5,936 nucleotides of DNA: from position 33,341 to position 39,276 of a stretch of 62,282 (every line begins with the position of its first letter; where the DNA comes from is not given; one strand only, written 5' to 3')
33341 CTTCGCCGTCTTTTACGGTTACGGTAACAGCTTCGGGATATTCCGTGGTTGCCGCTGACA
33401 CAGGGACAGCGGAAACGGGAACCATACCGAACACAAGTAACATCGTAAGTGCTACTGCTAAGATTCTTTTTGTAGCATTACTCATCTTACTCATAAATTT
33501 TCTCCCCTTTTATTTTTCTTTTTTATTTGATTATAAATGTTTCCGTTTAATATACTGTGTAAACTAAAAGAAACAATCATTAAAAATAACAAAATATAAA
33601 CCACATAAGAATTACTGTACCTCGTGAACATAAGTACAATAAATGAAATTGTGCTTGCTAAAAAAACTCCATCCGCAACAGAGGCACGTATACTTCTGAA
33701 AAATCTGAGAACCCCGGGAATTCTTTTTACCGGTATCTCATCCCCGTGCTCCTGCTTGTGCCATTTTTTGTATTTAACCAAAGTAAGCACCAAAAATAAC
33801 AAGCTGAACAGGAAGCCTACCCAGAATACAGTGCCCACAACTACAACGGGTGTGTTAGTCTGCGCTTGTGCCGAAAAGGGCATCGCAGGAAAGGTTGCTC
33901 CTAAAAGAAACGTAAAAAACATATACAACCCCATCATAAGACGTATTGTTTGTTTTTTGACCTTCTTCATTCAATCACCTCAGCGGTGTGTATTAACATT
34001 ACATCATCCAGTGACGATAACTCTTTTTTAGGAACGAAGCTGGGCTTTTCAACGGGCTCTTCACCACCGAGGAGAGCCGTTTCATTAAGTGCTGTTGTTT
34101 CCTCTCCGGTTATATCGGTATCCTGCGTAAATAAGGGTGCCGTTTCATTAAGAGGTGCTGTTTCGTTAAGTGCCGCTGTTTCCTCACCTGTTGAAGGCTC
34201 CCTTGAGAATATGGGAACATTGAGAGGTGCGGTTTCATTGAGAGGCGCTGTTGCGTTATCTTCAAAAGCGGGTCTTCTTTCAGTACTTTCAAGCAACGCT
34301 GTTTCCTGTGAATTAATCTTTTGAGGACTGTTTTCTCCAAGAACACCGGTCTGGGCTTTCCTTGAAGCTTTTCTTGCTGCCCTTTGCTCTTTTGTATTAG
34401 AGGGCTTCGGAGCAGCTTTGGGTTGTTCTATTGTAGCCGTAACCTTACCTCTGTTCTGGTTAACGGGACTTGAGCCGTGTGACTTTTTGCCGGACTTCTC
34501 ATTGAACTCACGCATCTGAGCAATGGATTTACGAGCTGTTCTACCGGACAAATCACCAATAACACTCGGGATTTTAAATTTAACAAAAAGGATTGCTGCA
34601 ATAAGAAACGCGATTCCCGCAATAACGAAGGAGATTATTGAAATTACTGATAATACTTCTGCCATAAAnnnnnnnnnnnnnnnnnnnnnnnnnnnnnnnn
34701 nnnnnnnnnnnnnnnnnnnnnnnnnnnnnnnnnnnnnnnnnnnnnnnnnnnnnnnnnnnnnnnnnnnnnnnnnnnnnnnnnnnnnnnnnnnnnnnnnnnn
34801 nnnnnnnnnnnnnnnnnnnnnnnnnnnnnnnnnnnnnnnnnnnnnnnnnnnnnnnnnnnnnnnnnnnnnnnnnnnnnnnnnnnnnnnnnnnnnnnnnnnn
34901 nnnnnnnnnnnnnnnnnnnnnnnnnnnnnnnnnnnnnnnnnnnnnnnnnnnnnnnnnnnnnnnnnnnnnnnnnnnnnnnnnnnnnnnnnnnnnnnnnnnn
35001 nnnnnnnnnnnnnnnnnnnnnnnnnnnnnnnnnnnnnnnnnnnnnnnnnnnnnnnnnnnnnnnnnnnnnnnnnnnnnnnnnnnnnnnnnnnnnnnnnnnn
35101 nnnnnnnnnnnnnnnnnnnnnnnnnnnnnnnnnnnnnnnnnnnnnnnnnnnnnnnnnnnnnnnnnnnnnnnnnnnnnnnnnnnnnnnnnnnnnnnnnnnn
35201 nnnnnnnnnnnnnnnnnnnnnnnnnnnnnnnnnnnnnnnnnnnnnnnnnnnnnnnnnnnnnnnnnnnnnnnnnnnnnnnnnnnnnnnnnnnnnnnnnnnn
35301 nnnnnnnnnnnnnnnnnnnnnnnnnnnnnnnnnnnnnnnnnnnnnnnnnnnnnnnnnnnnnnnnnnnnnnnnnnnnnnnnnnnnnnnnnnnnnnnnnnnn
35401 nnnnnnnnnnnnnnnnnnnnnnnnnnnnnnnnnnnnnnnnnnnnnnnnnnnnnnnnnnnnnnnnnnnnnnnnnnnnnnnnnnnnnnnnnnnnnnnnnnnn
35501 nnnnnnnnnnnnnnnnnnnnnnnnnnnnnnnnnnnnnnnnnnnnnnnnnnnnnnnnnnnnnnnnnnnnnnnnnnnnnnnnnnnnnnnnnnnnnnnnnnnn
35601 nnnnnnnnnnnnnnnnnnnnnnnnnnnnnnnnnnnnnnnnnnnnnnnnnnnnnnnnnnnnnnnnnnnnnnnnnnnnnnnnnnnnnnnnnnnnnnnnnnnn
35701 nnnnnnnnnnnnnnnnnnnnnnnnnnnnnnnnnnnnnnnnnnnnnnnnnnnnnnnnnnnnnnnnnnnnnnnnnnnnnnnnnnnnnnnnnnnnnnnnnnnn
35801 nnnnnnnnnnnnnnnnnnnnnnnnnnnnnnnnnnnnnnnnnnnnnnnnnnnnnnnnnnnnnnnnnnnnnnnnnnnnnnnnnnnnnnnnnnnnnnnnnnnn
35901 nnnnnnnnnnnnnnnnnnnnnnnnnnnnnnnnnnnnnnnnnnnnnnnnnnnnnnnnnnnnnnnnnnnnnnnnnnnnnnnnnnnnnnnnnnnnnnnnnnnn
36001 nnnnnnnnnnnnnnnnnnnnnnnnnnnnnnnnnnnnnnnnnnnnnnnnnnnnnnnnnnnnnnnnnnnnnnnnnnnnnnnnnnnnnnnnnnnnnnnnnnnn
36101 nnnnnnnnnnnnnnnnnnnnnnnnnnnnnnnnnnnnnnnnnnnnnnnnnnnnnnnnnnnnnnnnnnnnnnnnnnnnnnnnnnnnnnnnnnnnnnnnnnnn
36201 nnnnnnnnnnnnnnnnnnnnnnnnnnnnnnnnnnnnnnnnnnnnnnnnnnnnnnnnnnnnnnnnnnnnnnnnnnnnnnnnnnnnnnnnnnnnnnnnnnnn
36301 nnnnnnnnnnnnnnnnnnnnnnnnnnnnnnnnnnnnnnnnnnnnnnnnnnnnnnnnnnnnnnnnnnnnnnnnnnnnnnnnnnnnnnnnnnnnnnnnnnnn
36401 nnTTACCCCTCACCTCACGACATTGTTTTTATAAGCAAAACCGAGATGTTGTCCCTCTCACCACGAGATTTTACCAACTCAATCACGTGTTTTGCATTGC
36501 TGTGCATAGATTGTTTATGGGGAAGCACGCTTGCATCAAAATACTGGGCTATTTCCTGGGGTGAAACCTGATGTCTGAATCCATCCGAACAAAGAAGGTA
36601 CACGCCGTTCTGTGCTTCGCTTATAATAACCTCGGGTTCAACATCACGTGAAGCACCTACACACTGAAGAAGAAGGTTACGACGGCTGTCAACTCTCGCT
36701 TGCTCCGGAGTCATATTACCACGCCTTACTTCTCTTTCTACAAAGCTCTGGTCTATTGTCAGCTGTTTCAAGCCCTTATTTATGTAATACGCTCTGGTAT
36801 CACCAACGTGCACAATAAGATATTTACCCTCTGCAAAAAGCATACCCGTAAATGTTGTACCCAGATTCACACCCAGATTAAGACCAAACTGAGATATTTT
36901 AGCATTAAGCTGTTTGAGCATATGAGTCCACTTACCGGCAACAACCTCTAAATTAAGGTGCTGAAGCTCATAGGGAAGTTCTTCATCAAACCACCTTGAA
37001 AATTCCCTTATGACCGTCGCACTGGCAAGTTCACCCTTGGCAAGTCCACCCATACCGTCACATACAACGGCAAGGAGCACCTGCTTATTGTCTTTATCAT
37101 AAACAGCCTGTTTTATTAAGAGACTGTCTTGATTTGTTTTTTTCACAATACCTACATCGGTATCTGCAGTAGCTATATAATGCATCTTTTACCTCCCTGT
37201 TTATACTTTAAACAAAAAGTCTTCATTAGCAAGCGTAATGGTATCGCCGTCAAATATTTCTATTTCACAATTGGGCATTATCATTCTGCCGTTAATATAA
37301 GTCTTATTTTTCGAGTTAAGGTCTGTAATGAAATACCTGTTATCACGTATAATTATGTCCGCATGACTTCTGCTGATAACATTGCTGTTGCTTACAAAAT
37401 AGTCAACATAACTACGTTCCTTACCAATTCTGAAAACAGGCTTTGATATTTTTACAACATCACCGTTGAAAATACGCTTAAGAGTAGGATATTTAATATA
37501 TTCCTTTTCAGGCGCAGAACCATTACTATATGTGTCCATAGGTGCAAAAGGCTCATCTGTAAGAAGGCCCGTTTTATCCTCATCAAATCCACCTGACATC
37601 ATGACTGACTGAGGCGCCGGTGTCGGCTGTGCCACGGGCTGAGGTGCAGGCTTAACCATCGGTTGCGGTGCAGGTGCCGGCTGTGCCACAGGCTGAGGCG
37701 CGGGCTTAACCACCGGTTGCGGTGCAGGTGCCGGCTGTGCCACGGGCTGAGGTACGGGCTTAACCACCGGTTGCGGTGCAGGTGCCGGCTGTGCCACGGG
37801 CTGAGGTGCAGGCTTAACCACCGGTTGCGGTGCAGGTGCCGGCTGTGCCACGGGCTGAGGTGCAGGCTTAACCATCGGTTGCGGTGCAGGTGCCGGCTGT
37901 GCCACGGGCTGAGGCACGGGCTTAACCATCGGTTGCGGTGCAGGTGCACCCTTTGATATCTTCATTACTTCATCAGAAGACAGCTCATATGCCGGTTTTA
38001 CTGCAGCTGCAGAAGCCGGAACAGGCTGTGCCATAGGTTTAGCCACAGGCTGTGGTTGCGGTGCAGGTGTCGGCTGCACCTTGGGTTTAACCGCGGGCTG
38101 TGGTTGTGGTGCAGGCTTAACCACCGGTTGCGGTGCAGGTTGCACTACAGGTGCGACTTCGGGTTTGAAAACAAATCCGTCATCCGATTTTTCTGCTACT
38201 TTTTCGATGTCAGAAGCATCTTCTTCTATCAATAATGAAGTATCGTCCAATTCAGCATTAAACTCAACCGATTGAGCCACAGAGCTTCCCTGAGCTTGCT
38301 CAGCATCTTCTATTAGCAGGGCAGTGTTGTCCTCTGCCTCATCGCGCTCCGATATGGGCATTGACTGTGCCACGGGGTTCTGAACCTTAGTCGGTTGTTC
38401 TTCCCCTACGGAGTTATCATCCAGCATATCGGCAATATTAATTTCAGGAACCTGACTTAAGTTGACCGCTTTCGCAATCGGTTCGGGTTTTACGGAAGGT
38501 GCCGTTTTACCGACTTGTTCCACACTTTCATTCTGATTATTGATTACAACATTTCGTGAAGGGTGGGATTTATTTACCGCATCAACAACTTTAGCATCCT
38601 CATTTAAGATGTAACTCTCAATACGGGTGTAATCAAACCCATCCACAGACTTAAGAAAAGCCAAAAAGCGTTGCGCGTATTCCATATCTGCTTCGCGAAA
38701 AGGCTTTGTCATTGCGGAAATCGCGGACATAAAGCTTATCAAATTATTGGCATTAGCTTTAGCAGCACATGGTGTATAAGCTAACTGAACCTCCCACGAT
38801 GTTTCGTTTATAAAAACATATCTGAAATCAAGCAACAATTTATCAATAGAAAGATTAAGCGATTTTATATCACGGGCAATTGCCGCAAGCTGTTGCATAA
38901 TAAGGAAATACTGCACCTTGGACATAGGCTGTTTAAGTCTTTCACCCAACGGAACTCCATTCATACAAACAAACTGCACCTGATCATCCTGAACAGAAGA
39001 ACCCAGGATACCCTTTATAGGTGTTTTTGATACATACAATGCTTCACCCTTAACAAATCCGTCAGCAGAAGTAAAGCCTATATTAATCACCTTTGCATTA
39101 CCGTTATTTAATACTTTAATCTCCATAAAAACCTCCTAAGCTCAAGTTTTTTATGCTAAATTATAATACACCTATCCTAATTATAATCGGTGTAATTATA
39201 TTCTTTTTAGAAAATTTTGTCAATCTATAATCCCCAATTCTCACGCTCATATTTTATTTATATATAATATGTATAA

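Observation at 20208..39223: T7SSb-like apparatus without recognisable EsaA/EssA/EssB, built around a different gene set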

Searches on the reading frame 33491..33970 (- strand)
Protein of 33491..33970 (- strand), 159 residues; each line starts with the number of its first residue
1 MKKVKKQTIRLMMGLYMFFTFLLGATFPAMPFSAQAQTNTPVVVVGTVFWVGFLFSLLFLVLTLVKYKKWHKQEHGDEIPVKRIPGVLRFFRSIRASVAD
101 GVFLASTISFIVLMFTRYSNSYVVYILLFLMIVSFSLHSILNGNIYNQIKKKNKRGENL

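Call 3: search_protein_families(library=pfam, proteins=[window:33491-33970:-], max_evalue=0.01)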
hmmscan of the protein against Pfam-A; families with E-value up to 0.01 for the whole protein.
window:33491-33970:- (159 aa): 2 families
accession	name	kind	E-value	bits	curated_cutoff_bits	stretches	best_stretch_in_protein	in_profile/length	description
PF24838.2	8xMP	-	0.00042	20.6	30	1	6-72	12-78/136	Octameric membrane protein family (8xMP)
PF00520.37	Ion_trans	-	0.00087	19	25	1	44-155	132-239/241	Ion transport protein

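Call 5: search_protein_families(library=ncbifam, proteins=[window:33491-33970:-], max_evalue=0.01)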
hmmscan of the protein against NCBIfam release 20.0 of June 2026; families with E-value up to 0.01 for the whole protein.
window:33491-33970:- (159 aa): 2 families
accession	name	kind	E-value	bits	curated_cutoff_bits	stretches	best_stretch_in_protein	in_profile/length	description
NF033218.1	anchor_AmaP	equivalog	0.00099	18.9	55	0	1-65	1-67/166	alkaline shock response membrane anchor protein AmaP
NF004926.0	PRK06286.1-1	equivalog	0.0054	17.1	130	1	108-152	43-84/84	putative monovalent cation/H+ antiporter subunit G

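Call 62: search_protein_families(library=pfam, proteins=[window:33491-33970:-], max_evalue=10)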
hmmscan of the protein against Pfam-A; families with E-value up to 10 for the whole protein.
window:33491-33970:- (159 aa): 9 families
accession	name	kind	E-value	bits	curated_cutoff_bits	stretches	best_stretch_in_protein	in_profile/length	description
PF24838.2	8xMP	-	0.00042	20.6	30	1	6-72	12-78/136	Octameric membrane protein family (8xMP)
PF00520.37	Ion_trans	-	0.00087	19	25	1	44-155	132-239/241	Ion transport protein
PF01988.24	VIT1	-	0.025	14.8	28.1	1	11-58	134-180/214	VIT family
PF12420.13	DUF3671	-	0.053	13.4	34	1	2-73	152-218/223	Fam-L, Fam-M like protein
PF14163.11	SieB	-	0.062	13.3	26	1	29-76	21-68/147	Super-infection exclusion protein B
PF14362.11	DUF4407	-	0.1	12.3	31.3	1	12-70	16-75/297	Domain of unknown function (DUF4407)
PF03419.18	Peptidase_U4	-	0.14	11.9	28.4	1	7-60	84-130/284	Sporulation factor SpoIIGA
PF20563.3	DUF6773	-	0.22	11.8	27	2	3-72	80-149/163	Family of unknown function (DUF6773)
PF06305.16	LapA_dom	-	3.9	7.9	28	1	42-69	20-47/64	Lipopolysaccharide assembly protein A domain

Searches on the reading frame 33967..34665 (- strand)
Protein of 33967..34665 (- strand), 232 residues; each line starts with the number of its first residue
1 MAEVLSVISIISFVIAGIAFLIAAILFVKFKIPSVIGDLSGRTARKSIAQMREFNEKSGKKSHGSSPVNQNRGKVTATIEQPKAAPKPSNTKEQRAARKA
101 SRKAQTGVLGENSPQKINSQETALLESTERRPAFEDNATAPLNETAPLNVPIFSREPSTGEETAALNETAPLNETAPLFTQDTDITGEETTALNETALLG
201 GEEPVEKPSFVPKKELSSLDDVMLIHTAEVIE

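Call 3: search_protein_families(library=pfam, proteins=[window:33967-34665:-], max_evalue=0.01)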
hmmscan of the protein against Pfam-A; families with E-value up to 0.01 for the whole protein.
window:33967-34665:- (232 aa): 0 families

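Call 5: search_protein_families(library=ncbifam, proteins=[window:33967-34665:-], max_evalue=0.01)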
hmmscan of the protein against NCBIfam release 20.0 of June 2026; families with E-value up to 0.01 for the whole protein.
window:33967-34665:- (232 aa): 0 families

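Call 62: search_protein_families(library=pfam, proteins=[window:33967-34665:-], max_evalue=10)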
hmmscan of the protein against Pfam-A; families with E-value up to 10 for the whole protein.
window:33967-34665:- (232 aa): 1 family
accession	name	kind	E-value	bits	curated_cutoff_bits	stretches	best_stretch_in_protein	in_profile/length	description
PF22251.1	PFF1_TM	-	6.1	6.7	32.3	1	50-140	128-214/300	Vacuolar membrane protease, transmembrane domain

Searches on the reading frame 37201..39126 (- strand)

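Call 3: search_protein_families(library=pfam, proteins=[window:37201-39126:-], max_evalue=0.01)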
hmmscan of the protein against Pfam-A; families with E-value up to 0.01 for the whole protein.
window:37201-39126:- (641 aa): 3 families
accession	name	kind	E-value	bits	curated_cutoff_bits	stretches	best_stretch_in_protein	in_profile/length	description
PF00498.31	FHA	-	3.8e-14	53.3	20.7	1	566-632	2-66/67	FHA domain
PF16697.10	Yop-YscD_cpl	-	1.6e-05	25.5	33.2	1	555-634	9-85/94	Inner membrane component of T3SS, cytoplasmic domain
PF19909.4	DUF6382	-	0.00025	21.2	26.7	1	66-141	66-141/163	Domain of unknown function (DUF6382)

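Call 5: search_protein_families(library=ncbifam, proteins=[window:37201-39126:-], max_evalue=0.01)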
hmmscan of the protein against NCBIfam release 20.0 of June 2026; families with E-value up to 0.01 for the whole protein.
window:37201-39126:- (641 aa): 3 families
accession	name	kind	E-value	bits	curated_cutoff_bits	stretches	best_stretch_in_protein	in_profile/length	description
NF049868.1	FhaB_Rv0019c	equivalog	4.2e-05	23.7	125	1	558-622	81-143/158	FHA domain-containing protein FhaB/FipA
TIGR03354.1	VI_FHA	hypoth_equivalog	0.00012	22.1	120.25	1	566-632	27-94/420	type VI secretion system-associated FHA domain protein TagH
NF041660.2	oxygluDhInhib_OdhI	equivalog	0.0072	16.2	200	0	575-614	67-105/130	oxoglutarate dehydrogenase inhibitor Odhl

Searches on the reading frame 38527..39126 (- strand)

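Call 62: search_protein_families(library=pfam, proteins=[window:38527-39126:-], max_evalue=10)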
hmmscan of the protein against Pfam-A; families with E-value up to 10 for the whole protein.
window:38527-39126:- (200 aa): 1 family
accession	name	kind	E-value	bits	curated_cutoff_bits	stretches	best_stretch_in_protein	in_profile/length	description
PF19909.4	DUF6382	-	2.6e-05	24.4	26.7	1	66-148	66-148/163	Domain of unknown function (DUF6382)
